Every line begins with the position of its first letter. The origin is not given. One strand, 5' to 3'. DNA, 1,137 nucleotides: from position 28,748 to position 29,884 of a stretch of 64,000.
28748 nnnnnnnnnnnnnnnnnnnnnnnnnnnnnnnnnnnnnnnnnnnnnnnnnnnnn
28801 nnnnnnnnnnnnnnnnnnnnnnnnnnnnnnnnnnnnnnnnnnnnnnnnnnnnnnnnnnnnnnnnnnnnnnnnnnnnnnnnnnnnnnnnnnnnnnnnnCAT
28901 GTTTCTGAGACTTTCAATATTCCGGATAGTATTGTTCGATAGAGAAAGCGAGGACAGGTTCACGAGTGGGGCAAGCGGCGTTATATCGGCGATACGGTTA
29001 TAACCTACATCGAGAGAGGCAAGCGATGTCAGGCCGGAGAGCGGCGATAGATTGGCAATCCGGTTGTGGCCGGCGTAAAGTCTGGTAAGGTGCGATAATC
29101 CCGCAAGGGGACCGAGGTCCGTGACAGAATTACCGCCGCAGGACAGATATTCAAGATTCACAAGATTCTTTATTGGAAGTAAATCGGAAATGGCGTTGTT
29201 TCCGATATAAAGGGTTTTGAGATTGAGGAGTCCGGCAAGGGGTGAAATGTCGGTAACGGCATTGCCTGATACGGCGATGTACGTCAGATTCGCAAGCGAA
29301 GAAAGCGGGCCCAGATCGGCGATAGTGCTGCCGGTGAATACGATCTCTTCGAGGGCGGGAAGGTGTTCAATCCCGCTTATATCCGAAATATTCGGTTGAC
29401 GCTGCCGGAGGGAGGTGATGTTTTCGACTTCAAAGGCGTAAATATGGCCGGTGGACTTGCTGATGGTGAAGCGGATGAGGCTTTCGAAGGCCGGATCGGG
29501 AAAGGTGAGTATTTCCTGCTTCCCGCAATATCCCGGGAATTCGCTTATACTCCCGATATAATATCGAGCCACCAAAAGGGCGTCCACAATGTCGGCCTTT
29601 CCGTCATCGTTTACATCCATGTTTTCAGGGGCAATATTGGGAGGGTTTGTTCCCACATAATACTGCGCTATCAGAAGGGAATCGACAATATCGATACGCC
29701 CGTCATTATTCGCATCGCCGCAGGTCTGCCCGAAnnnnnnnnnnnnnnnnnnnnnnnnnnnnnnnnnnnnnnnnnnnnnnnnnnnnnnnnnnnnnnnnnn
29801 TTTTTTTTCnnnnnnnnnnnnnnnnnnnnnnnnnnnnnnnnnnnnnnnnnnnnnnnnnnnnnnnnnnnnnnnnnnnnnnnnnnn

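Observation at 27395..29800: Type-I dockerin fused to a 25-repeat LRR (internalin-like) domain, plus a second near-identical dockerin at the window end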

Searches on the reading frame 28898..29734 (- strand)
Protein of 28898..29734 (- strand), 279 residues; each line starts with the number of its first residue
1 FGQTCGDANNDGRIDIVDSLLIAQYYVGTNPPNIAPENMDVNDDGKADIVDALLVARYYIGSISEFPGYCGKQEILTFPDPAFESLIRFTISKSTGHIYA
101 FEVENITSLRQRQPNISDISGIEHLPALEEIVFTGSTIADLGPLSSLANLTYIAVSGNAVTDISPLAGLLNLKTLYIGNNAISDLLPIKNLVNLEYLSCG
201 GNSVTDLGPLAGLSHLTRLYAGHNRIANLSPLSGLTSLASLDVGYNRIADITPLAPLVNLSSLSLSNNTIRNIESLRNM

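Call 30: search_solved_structures(query=window:28898-29734:-, max_evalue=0.01, show_alignments=2)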
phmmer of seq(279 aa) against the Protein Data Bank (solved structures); distinct sequences matched with E-value up to 0.01: 209 (the best 60 are shown).
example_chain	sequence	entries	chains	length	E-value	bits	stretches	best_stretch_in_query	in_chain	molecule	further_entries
2omv_A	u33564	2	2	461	2.6e-73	250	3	80-270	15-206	Internalin-A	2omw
2omz_A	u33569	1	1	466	4.3e-73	249.3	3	79-268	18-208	Internalin-A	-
8h62_A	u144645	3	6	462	5.1e-73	249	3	80-270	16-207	Internalin A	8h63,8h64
2omy_A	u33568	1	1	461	6e-73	248.8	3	80-270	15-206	Internalin-A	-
1o6s_A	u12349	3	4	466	1e-72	248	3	79-268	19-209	INTERNALIN A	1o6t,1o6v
2omu_A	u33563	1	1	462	1.6e-69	237.6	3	80-270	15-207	Internalin-A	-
2omt_A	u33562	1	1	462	3.5e-69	236.4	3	80-270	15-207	Internalin-A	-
2omx_A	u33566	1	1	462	3.7e-69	236.4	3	80-270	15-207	Internalin-A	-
5il7_A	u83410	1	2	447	6.9e-67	228.9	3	137-270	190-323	Rab family protein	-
6hlu_A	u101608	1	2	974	2.8e-64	220.4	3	137-268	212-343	Rab family protein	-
8r4b_A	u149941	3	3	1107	2.9e-62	213.8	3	137-272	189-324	Rab family protein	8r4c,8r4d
4fmz_A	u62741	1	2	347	1.6e-54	188.3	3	105-273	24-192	Internalin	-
1h6u_A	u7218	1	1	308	2.9e-35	125.2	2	157-273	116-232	INTERNALIN H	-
4fho_A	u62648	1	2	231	4.5e-34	121.3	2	157-264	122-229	Internalin C2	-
4aw4_A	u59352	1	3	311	2.9e-31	112.1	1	78-277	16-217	INTERNALIN B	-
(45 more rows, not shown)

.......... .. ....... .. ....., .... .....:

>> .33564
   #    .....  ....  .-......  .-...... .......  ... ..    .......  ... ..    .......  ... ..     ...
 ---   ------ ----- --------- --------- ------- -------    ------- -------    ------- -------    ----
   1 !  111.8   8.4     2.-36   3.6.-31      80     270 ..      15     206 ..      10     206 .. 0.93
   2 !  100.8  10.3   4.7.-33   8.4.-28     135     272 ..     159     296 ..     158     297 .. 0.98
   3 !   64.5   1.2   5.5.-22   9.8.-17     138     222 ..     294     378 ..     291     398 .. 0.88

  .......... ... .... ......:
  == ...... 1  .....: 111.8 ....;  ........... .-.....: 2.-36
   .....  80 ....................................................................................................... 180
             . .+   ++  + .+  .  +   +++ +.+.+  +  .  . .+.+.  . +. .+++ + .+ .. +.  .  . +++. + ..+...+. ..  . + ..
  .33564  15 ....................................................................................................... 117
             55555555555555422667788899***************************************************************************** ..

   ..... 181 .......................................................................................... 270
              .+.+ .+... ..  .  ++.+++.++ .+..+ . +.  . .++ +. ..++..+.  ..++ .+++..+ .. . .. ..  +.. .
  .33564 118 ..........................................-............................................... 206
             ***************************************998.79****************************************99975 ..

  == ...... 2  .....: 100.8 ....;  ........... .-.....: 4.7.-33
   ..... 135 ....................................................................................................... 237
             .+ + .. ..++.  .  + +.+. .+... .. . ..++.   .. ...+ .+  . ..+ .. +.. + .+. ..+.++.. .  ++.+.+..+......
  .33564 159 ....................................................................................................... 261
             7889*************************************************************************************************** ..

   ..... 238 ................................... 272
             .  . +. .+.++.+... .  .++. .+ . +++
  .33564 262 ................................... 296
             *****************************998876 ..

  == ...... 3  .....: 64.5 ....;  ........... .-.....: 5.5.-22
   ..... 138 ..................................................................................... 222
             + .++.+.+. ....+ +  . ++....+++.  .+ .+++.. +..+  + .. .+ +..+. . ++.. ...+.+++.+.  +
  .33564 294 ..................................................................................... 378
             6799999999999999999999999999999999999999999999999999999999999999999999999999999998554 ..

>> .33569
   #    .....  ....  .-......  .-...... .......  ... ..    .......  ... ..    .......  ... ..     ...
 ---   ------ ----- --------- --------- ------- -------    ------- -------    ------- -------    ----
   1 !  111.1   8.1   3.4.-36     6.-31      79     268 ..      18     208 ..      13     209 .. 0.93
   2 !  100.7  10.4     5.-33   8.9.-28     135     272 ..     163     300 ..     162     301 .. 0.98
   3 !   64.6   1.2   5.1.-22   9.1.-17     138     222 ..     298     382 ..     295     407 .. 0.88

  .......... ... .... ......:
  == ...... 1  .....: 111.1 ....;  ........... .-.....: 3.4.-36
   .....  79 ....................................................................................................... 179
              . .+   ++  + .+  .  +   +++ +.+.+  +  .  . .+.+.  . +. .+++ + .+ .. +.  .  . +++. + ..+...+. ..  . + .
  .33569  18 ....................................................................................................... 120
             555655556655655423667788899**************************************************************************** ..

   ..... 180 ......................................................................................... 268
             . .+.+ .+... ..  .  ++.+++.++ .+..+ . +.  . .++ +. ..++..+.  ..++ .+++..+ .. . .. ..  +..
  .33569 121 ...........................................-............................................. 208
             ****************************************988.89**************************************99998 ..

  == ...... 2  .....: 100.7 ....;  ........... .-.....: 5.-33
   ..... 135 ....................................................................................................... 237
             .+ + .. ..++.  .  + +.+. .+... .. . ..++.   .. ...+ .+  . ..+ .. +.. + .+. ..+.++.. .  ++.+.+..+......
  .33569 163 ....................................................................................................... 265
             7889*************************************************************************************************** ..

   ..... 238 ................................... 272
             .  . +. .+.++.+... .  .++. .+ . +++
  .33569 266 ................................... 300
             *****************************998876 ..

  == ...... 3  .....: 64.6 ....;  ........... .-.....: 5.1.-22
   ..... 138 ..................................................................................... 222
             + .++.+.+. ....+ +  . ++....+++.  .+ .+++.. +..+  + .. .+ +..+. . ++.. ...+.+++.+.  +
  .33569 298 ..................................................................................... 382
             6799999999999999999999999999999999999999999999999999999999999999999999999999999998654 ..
